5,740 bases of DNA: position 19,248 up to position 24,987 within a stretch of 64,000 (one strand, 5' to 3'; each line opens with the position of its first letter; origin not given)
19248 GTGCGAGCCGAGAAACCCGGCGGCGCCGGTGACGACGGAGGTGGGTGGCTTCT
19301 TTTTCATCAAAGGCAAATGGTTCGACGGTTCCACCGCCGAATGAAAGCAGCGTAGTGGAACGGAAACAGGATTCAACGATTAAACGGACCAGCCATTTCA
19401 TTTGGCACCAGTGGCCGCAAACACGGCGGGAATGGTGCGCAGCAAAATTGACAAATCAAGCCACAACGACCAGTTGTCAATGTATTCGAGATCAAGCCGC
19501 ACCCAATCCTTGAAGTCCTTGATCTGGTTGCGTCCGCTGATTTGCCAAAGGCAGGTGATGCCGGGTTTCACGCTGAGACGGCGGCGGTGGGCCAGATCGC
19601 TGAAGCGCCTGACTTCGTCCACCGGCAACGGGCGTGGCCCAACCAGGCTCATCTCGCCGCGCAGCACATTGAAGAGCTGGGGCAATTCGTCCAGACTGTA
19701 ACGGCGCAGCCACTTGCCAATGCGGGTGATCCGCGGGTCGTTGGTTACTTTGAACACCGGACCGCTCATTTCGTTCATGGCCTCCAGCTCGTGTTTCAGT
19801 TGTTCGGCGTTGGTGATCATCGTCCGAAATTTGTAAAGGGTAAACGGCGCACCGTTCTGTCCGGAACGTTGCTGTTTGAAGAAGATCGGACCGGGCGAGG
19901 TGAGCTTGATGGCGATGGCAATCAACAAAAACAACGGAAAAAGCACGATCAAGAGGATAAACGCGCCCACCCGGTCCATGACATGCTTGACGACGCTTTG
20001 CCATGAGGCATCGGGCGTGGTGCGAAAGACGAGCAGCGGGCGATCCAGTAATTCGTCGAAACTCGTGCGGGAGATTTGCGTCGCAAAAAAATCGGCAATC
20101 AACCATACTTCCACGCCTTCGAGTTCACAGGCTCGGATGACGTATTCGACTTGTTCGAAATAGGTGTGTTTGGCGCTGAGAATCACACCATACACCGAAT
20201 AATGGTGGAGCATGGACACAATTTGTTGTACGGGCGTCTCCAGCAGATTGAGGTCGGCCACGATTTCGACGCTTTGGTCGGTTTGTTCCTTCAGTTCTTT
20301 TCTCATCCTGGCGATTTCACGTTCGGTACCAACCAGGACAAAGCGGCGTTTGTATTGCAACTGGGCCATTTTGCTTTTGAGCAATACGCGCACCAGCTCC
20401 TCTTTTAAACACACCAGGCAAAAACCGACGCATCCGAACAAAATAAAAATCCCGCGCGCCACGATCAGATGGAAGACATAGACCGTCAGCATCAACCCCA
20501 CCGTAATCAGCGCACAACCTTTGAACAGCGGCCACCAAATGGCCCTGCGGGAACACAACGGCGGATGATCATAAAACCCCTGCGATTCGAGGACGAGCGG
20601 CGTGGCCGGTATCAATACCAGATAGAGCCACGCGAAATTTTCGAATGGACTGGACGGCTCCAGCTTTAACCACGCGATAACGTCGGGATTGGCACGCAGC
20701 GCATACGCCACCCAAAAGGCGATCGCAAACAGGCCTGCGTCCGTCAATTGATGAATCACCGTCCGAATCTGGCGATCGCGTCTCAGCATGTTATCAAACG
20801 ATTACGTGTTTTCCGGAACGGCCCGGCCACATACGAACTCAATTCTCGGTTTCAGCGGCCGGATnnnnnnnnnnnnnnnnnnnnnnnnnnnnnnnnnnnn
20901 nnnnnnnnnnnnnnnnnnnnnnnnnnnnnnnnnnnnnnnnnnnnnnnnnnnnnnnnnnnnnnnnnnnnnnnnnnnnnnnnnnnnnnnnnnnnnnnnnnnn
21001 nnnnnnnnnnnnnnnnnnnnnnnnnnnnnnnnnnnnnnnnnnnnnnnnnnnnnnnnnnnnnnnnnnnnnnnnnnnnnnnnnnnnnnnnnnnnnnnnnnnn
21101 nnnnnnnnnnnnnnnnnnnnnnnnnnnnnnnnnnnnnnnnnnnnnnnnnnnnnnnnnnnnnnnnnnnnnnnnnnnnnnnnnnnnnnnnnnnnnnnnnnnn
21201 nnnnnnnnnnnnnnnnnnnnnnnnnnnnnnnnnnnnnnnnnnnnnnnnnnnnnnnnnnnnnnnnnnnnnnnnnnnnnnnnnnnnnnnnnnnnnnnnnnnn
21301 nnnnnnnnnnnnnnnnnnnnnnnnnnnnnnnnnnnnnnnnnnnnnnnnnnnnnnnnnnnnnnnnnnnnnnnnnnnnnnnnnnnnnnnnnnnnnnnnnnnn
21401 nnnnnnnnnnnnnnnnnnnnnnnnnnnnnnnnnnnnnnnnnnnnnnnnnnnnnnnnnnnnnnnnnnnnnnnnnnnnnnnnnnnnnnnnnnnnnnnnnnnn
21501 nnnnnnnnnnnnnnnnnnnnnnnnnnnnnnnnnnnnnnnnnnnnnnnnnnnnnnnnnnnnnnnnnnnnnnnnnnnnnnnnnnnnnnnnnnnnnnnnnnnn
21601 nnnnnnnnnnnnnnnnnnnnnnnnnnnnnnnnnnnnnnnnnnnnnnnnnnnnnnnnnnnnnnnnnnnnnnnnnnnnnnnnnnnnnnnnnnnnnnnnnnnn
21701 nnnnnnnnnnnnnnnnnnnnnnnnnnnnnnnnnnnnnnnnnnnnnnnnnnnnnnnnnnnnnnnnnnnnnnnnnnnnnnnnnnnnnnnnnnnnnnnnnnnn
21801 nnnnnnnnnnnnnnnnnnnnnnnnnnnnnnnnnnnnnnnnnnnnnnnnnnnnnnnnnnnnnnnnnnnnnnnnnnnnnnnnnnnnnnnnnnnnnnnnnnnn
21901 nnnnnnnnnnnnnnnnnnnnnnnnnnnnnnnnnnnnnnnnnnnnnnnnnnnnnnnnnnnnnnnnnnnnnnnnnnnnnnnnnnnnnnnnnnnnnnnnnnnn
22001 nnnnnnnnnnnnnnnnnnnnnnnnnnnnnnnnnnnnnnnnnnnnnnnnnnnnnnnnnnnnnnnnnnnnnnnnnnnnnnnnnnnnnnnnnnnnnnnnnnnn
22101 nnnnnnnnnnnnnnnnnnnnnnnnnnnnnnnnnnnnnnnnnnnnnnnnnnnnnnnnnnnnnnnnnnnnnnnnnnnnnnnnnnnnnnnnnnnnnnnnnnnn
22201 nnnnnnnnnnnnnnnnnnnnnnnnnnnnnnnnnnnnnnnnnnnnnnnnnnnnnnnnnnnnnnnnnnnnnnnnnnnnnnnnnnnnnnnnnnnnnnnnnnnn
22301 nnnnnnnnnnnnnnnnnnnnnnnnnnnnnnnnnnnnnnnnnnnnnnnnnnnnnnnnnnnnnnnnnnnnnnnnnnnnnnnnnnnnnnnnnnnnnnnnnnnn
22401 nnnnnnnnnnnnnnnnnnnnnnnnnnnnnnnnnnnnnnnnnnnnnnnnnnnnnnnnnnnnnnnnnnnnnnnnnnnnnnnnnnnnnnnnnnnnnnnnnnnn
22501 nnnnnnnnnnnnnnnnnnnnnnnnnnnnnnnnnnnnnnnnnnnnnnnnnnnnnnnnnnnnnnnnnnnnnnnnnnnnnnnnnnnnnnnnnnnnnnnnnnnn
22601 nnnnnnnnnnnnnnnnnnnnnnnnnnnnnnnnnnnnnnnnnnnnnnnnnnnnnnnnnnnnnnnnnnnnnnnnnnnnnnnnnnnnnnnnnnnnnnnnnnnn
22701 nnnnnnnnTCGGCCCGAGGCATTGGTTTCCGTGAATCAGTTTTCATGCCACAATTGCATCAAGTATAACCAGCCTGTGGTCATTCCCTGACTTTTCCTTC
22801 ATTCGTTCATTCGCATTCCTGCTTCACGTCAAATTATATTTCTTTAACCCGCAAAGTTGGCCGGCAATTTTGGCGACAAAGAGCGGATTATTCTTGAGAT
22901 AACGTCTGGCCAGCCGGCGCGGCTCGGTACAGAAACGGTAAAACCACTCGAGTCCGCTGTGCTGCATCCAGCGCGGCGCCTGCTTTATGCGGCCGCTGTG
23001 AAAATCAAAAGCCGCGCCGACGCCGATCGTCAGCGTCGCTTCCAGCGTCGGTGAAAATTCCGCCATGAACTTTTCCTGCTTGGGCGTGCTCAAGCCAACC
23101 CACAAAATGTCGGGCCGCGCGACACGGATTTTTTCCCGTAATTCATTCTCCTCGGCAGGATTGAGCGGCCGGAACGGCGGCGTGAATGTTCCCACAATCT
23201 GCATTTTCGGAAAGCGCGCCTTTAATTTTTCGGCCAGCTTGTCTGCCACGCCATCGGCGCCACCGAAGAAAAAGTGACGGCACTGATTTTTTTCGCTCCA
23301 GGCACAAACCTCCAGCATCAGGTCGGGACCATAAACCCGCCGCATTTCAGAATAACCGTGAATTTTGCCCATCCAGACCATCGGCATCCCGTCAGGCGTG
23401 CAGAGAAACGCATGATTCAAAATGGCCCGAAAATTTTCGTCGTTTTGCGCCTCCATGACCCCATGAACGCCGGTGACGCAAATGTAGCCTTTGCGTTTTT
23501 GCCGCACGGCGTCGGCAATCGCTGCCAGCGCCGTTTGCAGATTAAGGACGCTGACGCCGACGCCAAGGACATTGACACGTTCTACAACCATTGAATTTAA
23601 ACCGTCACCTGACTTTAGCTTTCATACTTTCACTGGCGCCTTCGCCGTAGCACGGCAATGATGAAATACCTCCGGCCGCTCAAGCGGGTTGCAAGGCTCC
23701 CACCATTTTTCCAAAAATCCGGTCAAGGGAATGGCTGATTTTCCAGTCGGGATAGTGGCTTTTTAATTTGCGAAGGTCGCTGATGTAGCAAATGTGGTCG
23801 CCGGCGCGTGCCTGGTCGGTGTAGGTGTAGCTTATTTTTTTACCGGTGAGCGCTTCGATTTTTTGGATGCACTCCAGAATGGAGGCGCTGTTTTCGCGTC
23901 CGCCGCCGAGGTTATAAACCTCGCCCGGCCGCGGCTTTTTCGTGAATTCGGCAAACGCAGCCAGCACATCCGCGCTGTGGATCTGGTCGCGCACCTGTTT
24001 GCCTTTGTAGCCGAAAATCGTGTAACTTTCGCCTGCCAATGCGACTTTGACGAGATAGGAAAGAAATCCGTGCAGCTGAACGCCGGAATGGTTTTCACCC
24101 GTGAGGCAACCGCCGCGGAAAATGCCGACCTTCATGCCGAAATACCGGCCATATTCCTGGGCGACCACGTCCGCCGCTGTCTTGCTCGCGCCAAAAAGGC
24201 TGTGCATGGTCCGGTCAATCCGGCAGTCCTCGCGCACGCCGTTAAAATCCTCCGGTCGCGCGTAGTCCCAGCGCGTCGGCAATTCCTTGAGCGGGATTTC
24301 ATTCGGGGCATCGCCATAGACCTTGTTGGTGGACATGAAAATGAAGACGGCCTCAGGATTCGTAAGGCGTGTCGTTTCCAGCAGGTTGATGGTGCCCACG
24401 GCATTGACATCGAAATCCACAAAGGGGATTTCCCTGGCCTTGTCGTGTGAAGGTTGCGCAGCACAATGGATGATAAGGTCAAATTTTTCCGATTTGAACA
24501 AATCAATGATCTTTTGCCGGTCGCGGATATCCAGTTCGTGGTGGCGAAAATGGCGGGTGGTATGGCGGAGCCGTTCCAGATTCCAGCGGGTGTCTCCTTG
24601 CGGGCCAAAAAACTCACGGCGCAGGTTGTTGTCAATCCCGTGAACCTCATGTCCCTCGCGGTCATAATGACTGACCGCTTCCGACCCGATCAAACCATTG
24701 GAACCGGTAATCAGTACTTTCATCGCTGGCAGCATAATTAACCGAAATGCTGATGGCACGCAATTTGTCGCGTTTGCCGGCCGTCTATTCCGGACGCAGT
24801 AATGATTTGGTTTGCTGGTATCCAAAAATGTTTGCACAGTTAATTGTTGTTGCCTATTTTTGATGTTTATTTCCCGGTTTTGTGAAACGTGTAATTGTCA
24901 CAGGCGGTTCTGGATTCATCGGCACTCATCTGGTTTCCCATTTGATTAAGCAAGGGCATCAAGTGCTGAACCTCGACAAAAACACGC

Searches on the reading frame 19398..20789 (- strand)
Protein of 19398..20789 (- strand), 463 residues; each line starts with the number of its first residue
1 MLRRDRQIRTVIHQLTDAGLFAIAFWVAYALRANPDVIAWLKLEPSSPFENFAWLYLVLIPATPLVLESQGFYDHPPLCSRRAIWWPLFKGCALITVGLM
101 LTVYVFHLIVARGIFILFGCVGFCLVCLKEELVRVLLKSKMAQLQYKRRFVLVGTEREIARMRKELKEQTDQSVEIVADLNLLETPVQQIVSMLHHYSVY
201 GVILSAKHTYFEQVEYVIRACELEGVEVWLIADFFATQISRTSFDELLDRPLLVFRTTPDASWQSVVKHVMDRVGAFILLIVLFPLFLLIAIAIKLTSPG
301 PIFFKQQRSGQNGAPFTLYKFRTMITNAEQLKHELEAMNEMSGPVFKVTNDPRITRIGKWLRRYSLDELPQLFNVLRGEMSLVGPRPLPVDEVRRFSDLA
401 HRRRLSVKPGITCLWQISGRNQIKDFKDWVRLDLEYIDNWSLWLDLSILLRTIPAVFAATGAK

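Call 76: search_protein_families(library=pfam, proteins=[window:19398-20789:-], max_evalue=0.00001)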
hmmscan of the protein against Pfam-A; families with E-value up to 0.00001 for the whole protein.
window:19398-20789:- (463 aa): 2 families
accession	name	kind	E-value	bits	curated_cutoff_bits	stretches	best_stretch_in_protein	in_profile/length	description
PF02397.22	Bac_transf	-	3.1e-71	239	27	1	268-457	1-178/179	Bacterial sugar transferase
PF13727.12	CoA_binding_3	-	2.2e-08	34.7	25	1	69-181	2-114/175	CoA-binding domain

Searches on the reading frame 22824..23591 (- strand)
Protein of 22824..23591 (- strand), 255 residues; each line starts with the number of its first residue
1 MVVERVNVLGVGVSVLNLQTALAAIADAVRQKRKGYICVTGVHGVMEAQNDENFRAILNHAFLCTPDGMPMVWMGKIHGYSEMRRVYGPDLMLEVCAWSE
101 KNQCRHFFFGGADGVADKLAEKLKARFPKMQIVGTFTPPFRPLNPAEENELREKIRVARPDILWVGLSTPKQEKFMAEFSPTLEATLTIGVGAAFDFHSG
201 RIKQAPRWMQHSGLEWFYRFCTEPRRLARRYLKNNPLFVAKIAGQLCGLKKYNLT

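Call 96: search_protein_families(library=pfam, proteins=[window:22824-23591:-], max_evalue=0.00001)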
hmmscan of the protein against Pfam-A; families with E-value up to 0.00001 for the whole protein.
window:22824-23591:- (255 aa): 1 family
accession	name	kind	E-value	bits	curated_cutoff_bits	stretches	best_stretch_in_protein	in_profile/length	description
PF03808.19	Glyco_tran_WecG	-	1.8e-61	207.2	27.4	1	62-231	2-168/168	Glycosyl transferase WecG/TagA/CpsF family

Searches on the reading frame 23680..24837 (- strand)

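Call 96: search_protein_families(library=pfam, proteins=[window:23680-24837:-], max_evalue=0.00001)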
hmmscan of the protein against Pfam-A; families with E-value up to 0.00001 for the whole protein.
window:23680-24837:- (385 aa): 5 families
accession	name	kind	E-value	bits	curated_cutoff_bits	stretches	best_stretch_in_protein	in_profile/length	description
PF01370.27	Epimerase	-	1.3e-38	133.2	20.9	1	41-311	1-240/240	NAD dependent epimerase/dehydratase family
PF16363.11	GDP_Man_Dehyd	-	2.9e-28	99.7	27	1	42-376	1-330/332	GDP-mannose 4,6 dehydratase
PF04321.23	RmlD_sub_bind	-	1.2e-14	54.6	27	1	39-175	1-106/287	RmlD substrate binding domain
PF07993.18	NAD_binding_4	-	7.7e-10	38.8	20.1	1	116-273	86-236/258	Male sterility protein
PF02719.21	Polysacc_synt_2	-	5.4e-07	29.5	20.2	1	41-173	1-131/293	Polysaccharide biosynthesis protein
